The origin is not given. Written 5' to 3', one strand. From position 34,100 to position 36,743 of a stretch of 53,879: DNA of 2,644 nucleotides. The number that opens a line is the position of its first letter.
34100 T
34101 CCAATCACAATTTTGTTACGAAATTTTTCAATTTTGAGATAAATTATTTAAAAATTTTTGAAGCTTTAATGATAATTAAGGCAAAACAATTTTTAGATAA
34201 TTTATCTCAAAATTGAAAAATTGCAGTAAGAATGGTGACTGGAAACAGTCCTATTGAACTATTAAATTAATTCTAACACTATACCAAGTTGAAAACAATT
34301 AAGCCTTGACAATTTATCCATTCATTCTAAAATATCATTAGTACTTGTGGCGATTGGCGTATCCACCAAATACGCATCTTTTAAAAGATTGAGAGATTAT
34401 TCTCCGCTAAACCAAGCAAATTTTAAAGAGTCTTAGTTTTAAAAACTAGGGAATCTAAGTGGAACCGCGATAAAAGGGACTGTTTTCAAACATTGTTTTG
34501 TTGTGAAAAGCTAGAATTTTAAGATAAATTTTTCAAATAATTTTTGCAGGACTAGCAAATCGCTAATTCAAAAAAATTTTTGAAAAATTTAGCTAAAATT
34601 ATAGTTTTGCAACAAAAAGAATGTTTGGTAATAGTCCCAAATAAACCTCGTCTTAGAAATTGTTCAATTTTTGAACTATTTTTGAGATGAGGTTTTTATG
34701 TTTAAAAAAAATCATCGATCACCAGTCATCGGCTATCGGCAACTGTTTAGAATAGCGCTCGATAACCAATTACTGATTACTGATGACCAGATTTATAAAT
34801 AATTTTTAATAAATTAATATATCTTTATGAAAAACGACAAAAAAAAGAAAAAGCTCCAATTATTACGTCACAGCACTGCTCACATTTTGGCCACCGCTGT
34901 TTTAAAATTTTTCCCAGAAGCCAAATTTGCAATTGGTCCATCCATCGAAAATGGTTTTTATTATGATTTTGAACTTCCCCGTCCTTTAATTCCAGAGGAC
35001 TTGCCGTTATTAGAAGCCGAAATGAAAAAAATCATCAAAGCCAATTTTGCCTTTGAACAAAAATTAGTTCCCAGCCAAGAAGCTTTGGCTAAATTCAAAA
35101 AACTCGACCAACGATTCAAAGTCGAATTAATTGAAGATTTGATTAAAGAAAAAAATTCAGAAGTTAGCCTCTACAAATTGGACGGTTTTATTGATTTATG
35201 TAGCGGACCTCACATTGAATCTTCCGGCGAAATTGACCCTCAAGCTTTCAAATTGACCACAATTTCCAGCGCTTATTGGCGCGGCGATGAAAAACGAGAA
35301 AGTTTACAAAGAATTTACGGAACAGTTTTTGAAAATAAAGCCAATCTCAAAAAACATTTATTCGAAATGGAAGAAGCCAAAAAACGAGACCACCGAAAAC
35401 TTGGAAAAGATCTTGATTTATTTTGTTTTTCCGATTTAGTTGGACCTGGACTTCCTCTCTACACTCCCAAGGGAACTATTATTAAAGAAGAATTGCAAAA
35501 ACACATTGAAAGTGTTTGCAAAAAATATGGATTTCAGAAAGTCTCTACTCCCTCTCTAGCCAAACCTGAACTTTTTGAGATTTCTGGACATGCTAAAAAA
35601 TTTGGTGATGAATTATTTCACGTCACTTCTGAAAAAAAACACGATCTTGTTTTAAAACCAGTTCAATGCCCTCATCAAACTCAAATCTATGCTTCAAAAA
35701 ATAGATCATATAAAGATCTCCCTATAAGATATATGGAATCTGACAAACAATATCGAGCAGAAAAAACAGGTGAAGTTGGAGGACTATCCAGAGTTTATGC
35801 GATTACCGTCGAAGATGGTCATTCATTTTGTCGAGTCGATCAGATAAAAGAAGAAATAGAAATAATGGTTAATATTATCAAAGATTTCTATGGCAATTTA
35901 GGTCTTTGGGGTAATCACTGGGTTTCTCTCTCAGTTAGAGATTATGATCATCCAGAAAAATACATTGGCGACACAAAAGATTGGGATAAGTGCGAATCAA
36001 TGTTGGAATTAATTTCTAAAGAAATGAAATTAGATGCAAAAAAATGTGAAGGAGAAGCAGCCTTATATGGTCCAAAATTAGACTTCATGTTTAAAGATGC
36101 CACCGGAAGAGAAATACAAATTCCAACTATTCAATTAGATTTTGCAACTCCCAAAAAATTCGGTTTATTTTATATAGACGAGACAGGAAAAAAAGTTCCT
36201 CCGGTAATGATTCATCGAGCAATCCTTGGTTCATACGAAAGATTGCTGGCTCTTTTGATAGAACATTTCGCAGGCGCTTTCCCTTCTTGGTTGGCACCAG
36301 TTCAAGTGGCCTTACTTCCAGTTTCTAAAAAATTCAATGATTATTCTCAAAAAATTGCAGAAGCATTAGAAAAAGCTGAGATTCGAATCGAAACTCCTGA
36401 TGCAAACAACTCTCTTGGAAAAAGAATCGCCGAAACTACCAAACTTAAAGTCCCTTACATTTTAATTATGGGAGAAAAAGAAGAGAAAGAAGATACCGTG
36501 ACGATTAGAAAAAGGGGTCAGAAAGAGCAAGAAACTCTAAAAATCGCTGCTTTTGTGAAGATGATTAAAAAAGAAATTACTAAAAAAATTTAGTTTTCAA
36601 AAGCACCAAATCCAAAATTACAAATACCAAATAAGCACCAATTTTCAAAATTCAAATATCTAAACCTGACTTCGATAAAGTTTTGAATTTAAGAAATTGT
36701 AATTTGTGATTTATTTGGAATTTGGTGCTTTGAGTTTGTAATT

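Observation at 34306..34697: thrS T-box leader with a complete 163-bp MITE-like element inserted in the antiterminator loop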

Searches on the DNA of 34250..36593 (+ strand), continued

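Call 44: search_with_rna_model(model_id=R1, sources=[L002, L003, L004, L005, L006, L007, L008, L009, L010, L011, L012, L013, L014, L015, L016, L017, L018, L019, L020, L021, L022, L023, L024, L025, L026, L027, L028, L029, L030, L031, L032, L033, L034, L035, L036, L037, L038, L039, L040, L041, L042, L043, L044, L045, L046, L047, L048, L049, L050, L051, L052, L053, L054, L055, L056, L057, L058, L059, L060, L061, L062, L063, L064, L065, L066, L067, L068, L069, L070, L071, L072, L073, L074, L075, L076, L077, L078, L079, L080, L081], max_evalue=0.001)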
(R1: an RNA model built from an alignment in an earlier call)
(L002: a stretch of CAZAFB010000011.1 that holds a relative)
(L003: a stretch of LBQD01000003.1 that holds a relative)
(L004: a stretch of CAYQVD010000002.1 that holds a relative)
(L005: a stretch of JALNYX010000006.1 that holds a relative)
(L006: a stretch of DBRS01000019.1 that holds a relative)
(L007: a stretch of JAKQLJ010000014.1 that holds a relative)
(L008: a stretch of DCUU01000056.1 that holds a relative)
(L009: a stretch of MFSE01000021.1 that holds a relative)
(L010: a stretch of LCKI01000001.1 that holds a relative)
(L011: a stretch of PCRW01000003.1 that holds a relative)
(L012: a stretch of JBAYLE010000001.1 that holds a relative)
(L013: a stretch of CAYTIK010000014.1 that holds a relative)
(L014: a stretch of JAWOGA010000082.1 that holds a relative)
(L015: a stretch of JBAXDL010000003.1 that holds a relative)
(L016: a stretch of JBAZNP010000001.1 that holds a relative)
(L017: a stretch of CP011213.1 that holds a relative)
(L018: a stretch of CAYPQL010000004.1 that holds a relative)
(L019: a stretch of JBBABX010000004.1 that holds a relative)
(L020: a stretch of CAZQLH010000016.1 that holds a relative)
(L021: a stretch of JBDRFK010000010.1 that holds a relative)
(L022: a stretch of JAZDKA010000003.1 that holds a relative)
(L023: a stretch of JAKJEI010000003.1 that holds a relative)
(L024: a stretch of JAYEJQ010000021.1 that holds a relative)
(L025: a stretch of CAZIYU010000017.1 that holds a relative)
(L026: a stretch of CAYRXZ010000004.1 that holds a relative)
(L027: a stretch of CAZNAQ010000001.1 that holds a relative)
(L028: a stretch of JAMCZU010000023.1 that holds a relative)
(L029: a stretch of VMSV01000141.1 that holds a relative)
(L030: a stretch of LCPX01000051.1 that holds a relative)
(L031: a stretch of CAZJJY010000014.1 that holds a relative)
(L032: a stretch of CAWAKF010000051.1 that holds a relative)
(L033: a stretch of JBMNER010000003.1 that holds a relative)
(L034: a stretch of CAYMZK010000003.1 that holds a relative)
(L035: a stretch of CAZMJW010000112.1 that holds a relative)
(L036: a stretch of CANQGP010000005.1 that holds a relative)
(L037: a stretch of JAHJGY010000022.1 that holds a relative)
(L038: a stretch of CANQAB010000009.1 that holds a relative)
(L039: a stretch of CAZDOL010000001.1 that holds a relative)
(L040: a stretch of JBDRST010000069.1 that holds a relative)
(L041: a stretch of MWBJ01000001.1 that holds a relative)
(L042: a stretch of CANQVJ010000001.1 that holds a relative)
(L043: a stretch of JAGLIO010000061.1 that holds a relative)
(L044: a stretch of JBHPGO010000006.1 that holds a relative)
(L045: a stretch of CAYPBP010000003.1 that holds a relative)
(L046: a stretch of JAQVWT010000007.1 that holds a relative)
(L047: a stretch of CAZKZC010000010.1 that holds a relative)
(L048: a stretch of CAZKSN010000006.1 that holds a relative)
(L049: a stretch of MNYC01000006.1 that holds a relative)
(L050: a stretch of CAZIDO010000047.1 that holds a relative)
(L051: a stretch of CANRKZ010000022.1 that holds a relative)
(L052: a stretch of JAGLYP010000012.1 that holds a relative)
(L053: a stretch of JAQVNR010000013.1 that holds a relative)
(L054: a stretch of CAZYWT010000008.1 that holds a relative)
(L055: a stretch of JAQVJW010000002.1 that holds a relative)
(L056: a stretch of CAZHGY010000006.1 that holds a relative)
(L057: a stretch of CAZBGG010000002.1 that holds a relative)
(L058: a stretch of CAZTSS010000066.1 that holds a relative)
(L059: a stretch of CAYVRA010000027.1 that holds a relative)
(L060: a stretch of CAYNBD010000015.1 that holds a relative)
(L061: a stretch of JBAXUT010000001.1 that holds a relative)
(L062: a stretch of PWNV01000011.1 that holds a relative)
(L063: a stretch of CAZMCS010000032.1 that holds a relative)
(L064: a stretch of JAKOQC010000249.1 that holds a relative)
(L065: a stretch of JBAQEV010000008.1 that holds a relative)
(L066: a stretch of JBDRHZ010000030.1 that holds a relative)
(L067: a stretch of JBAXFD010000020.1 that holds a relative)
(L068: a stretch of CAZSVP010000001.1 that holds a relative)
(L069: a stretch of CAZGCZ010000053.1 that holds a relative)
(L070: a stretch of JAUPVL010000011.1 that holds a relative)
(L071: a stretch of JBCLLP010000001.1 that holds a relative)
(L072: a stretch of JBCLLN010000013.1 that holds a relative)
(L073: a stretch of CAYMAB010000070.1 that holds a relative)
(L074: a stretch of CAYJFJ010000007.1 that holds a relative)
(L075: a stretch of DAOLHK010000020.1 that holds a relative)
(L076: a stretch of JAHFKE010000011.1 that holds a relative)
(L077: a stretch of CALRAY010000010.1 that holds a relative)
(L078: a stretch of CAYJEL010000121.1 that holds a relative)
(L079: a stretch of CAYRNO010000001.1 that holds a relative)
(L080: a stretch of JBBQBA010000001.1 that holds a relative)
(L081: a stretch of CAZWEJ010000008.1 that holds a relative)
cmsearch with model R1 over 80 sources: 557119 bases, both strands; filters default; matches with E-value up to 0.001: 16.
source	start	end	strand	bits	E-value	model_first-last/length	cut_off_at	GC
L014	1195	1359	+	107.2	1.1e-19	1-142/142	no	0.39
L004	2778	2915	+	100.9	2.3e-18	1-142/142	no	0.37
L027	270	429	+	93.5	8e-17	1-142/142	no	0.54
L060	2656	2860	+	93.4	8.2e-17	1-142/142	no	0.5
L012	2764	2902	+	70.7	4.3e-12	1-142/142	no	0.47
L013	2805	2934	+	50.9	5.9e-08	1-142/142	no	0.5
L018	2559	2801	+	48.5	1.9e-07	1-142/142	no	0.37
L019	2677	2917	+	47.3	3.2e-07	1-142/142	no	0.47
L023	2694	2941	+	46.1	5.8e-07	1-142/142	no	0.47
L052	2337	2643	+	45.5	7.8e-07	1-142/142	no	0.37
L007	2814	2936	+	40.4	8.8e-06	1-142/142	no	0.56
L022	2500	2694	+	38.9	1.9e-05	1-142/142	no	0.39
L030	2812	2872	+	38.4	2.3e-05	74-140/142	no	0.46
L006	2815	2945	+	38.2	2.5e-05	1-142/142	no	0.52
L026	2823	2943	+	34.5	0.00015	1-142/142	no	0.51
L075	2757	2942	+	30.6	0.00096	1-142/142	no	0.4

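Call 45: search_with_rna_model(model_id=R1, sources=[L082, L083, L084, L085, L086, L087, L088, L089, L090, L091, L092, L093, L094, L095, L096, L097, L098, L099, L100, L101, L102, L103, L104, L105, L106, L107, L108, L109, L110, L111, L112, L113, L114, L115, L116, L117, L118, L119, L120, L121, L122, L123, L124, L125, L126, L127, L128, L129, L130, L131, L132, L133, L134, L135, L136, L137, L138, L139, L140, L141, L142, L143, L144, L145, L146, L147, L148, L149, L150, L151, L152, L153, L154, L155, L156, L157, L158, L159, L160, L161], max_evalue=0.001)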
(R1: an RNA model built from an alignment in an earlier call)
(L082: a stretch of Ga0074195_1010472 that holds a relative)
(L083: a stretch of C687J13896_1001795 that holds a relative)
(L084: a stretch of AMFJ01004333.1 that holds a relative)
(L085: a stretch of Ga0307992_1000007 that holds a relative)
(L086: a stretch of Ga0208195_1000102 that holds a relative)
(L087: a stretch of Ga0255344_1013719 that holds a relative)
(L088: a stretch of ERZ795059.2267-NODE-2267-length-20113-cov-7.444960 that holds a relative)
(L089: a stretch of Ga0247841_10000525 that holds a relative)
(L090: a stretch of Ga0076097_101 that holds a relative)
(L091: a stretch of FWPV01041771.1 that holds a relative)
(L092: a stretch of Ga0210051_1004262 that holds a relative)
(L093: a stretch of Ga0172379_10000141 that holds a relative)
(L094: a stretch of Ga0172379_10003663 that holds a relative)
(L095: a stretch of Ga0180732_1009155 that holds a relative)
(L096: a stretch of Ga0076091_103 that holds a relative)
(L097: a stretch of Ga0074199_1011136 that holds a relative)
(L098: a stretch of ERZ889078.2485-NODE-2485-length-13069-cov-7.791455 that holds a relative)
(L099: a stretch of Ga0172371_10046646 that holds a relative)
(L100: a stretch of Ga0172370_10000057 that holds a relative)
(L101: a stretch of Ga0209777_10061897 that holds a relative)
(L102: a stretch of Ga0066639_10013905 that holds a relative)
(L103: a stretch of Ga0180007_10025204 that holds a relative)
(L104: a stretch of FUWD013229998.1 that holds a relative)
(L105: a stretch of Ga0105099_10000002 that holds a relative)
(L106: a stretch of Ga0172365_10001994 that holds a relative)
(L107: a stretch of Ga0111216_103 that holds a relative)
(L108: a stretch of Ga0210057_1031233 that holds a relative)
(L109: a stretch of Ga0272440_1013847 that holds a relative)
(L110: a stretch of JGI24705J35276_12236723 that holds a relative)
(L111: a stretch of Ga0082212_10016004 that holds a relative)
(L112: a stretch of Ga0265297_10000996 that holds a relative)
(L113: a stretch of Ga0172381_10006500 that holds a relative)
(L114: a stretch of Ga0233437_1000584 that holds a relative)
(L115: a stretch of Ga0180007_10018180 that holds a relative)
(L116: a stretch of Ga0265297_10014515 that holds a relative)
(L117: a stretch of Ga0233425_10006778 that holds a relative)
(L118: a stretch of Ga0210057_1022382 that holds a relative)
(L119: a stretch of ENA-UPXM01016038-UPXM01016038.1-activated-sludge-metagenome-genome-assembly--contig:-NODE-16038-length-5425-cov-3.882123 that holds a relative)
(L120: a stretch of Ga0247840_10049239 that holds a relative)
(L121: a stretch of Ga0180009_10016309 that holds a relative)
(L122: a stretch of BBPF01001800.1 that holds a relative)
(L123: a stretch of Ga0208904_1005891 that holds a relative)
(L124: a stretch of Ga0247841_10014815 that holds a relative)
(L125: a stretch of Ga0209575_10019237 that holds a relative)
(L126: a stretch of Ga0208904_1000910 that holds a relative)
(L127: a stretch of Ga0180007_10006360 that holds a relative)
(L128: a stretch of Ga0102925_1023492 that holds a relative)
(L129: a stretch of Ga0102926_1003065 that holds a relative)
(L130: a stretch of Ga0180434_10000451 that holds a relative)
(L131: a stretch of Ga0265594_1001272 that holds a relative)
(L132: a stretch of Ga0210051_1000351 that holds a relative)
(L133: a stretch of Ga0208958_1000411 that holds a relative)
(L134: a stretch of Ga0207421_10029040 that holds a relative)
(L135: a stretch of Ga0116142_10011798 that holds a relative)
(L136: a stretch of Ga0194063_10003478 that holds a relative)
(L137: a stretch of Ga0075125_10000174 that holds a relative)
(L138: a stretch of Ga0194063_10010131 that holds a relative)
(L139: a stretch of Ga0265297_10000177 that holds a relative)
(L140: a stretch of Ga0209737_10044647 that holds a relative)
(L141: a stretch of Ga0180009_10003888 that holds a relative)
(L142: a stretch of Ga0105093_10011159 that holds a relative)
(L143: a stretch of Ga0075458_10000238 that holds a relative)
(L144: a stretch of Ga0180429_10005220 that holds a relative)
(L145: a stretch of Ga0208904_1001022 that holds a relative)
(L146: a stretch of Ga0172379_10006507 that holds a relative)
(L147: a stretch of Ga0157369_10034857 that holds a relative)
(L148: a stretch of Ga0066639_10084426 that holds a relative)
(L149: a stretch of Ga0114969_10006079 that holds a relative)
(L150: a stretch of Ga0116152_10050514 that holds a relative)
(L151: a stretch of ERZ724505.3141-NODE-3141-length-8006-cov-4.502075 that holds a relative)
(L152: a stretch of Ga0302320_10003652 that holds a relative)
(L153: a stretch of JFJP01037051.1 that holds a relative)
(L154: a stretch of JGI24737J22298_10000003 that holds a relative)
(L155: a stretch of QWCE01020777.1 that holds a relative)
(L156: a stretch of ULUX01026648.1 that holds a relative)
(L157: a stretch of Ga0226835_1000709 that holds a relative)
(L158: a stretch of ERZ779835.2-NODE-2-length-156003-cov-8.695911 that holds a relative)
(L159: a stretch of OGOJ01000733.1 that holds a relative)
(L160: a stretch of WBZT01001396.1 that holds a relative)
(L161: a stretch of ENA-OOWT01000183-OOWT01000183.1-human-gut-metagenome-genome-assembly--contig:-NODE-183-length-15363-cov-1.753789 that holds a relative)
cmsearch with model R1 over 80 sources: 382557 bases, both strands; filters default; matches with E-value up to 0.001: 17.
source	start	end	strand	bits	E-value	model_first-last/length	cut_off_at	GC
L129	1651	1793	+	109.4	2.6e-20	1-142/142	no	0.43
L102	359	504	+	105.5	1.8e-19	1-142/142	no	0.42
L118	1732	1877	+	105.5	1.8e-19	1-142/142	no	0.42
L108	411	594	+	103.7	4.2e-19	1-142/142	no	0.45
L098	1747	1892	+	101.8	1e-18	1-142/142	no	0.42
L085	1778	1915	+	100.9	1.5e-18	1-142/142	no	0.37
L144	1637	1786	+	100.5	1.9e-18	1-142/142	no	0.42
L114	1293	1434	+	91.9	1.1e-16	1-142/142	no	0.46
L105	1790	1941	+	83.1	8.1e-15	1-142/142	no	0.51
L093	1764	1902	+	70.7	3e-12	1-142/142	no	0.47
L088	1814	1936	+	40.4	6.1e-06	1-142/142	no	0.56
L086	1815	1945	+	38.2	1.7e-05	1-142/142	no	0.52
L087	406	536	+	38.2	1.7e-05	1-142/142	no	0.52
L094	1287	1420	+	37.5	2.4e-05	1-142/142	no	0.49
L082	1783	1934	+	32.6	0.00025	1-142/142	no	0.46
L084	1662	1789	+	32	0.00034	1-142/142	no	0.44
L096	1691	1750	+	31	0.00055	76-140/142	no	0.55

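Call 79: search_with_rna_model(model_id=R1, sources=[L162, L163, L164], max_evalue=0.01, show_alignments=3)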
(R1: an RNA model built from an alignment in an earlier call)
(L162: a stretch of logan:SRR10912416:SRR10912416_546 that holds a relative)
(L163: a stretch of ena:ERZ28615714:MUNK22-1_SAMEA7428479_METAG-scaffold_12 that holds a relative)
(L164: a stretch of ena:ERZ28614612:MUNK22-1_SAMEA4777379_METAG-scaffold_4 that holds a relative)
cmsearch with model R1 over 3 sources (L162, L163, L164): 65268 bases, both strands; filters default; matches with E-value up to 0.01: 1.
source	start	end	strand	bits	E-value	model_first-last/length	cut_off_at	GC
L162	9797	9932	+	48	2.7e-08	1-142/142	no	0.42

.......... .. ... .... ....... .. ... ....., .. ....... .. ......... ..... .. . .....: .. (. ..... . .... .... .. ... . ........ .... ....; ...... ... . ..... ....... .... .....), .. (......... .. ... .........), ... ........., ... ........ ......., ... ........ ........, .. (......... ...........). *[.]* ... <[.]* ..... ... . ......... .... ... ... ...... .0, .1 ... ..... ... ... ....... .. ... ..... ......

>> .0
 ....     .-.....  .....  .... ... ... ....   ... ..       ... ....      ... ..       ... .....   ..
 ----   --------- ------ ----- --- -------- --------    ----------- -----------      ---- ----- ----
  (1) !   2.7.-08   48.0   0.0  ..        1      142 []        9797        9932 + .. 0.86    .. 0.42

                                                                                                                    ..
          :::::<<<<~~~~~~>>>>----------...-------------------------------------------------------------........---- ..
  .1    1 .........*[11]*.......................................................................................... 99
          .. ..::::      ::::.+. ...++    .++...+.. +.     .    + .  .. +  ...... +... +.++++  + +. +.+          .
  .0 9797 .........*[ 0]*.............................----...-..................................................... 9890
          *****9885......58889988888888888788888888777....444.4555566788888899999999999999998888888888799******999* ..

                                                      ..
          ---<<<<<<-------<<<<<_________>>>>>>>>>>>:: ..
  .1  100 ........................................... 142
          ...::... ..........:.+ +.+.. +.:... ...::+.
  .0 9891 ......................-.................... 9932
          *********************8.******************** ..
